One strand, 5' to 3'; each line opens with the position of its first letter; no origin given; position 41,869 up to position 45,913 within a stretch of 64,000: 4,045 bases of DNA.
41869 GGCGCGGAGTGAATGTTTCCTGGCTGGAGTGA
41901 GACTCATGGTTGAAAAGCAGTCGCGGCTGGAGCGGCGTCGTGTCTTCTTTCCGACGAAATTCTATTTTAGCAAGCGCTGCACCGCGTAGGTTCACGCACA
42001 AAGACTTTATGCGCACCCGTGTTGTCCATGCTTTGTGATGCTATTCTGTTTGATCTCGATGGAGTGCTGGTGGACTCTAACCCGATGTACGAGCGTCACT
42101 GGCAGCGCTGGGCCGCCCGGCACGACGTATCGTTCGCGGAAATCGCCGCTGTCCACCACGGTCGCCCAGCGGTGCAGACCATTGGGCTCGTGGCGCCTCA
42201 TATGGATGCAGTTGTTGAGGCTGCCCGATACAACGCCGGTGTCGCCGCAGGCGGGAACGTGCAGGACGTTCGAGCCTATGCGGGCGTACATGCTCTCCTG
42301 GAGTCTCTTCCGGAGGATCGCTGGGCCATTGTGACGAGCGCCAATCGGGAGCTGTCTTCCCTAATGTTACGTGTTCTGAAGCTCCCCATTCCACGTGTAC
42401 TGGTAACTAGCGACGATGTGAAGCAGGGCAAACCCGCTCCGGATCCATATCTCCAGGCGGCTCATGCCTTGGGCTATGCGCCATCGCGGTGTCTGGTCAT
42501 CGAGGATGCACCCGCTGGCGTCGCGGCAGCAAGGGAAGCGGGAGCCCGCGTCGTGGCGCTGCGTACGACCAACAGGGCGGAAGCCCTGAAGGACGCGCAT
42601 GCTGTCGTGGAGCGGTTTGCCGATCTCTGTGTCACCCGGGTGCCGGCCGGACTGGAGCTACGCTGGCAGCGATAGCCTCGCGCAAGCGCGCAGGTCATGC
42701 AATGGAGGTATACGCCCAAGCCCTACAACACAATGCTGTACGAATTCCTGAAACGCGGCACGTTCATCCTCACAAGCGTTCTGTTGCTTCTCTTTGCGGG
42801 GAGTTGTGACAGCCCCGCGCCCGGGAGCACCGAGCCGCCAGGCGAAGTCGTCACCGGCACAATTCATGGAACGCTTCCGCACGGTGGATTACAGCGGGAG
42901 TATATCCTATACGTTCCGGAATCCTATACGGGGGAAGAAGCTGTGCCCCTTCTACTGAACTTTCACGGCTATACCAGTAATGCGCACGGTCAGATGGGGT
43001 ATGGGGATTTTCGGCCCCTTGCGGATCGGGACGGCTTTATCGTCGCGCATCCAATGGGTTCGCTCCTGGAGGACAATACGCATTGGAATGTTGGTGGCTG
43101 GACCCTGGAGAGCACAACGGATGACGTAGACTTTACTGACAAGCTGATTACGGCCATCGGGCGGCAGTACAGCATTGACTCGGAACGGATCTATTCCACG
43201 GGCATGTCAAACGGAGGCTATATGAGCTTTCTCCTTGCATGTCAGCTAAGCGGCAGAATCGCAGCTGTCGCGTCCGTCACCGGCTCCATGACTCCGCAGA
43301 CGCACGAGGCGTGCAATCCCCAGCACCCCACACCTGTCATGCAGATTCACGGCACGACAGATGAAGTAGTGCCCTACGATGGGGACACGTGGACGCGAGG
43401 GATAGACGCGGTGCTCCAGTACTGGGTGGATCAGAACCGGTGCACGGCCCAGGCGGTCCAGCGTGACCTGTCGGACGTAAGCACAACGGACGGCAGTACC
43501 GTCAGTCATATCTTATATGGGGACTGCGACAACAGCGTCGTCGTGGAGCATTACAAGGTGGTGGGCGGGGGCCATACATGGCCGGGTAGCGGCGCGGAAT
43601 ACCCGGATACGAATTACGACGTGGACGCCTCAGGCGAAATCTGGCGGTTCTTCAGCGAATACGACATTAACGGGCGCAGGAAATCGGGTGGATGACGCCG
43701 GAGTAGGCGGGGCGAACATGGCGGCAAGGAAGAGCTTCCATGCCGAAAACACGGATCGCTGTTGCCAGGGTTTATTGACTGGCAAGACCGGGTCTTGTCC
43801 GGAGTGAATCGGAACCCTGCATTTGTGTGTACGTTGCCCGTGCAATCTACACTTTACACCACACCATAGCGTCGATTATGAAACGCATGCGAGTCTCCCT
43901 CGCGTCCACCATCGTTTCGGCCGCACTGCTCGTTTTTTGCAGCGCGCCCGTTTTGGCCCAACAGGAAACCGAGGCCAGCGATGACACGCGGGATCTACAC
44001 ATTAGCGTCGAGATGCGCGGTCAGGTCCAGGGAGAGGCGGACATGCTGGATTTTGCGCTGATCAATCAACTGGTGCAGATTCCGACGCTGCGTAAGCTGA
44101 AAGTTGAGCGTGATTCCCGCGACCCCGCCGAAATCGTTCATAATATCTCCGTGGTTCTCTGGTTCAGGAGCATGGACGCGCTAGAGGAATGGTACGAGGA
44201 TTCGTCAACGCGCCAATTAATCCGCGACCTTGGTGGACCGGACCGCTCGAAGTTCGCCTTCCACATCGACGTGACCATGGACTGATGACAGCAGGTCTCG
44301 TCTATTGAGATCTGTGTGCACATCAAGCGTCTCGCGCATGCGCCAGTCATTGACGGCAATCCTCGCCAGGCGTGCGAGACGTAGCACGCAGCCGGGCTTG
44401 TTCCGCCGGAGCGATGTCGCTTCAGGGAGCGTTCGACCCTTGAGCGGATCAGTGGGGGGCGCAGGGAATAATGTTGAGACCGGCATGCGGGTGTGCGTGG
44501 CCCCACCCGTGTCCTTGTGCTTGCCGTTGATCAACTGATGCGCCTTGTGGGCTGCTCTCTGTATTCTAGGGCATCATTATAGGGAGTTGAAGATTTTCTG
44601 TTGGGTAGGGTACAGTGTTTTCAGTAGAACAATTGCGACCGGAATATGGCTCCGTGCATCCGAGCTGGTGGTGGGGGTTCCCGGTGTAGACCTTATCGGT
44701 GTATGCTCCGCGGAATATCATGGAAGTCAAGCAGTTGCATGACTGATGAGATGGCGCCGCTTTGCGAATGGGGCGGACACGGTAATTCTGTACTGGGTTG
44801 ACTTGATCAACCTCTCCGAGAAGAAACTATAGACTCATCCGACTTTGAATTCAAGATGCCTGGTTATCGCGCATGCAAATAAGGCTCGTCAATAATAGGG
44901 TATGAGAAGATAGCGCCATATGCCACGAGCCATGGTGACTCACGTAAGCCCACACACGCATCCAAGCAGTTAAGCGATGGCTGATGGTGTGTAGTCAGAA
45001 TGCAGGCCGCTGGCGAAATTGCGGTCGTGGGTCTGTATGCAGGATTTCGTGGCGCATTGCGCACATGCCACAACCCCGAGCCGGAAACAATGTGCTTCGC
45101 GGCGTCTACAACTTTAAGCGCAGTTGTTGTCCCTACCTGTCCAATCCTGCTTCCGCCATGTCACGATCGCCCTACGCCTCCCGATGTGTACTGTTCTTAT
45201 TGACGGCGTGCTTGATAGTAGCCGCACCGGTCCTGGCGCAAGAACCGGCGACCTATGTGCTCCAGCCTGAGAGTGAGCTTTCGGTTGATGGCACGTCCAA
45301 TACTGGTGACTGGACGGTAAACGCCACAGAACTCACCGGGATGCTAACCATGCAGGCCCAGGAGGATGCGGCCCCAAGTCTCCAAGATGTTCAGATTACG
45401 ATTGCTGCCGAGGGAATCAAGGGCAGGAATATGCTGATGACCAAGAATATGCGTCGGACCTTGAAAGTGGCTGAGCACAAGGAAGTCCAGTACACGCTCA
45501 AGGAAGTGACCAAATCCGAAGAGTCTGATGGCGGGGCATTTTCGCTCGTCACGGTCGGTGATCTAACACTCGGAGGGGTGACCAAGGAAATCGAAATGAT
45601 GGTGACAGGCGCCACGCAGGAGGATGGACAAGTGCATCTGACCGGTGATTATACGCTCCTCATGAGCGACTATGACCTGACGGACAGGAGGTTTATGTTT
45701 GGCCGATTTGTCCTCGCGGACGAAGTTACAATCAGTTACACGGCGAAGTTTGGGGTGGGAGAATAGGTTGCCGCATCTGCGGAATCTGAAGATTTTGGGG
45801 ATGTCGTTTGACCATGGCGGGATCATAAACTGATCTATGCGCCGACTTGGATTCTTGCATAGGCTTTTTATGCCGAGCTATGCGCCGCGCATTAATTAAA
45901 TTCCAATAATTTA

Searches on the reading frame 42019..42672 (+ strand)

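Call 37: search_protein_families(library=padloc, proteins=[window:42019-42672:+], max_evalue=0.00001)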
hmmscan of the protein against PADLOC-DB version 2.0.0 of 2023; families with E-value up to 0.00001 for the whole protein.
window:42019-42672:+ (218 aa): 0 families

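Call 38: search_protein_families(library=pfam, proteins=[window:42019-42672:+], max_evalue=0.00001)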
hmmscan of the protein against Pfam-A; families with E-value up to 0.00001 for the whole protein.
window:42019-42672:+ (218 aa): 3 families
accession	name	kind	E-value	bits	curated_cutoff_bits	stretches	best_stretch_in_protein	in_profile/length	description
PF13419.12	HAD_2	-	2.1e-23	83.8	23.8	1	9-180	1-177/178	Haloacid dehalogenase-like hydrolase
PF00702.32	Hydrolase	-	1.6e-21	78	26.4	1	7-175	2-191/191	haloacid dehalogenase-like hydrolase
PF13242.12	Hydrolase_like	-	3e-07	30.7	22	1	137-202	3-74/75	HAD-hyrolase-like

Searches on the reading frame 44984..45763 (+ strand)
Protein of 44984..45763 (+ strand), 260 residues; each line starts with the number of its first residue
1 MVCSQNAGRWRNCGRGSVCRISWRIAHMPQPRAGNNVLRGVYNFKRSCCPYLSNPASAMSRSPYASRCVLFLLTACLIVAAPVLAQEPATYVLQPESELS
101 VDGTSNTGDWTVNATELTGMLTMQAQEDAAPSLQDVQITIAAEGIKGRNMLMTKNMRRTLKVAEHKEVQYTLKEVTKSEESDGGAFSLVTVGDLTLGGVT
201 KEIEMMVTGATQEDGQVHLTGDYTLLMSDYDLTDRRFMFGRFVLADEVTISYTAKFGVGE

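Call 37: search_protein_families(library=padloc, proteins=[window:44984-45763:+], max_evalue=0.00001)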
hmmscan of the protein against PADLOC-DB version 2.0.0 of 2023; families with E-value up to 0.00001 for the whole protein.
window:44984-45763:+ (260 aa): 0 families

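Call 38: search_protein_families(library=pfam, proteins=[window:44984-45763:+], max_evalue=0.00001)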
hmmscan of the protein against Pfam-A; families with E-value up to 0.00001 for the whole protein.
window:44984-45763:+ (260 aa): 1 family
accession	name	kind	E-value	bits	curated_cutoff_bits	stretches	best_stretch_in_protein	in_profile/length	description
PF04264.18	YceI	-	8.5e-13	49.4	23.7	1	109-256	21-150/150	YceI-like domain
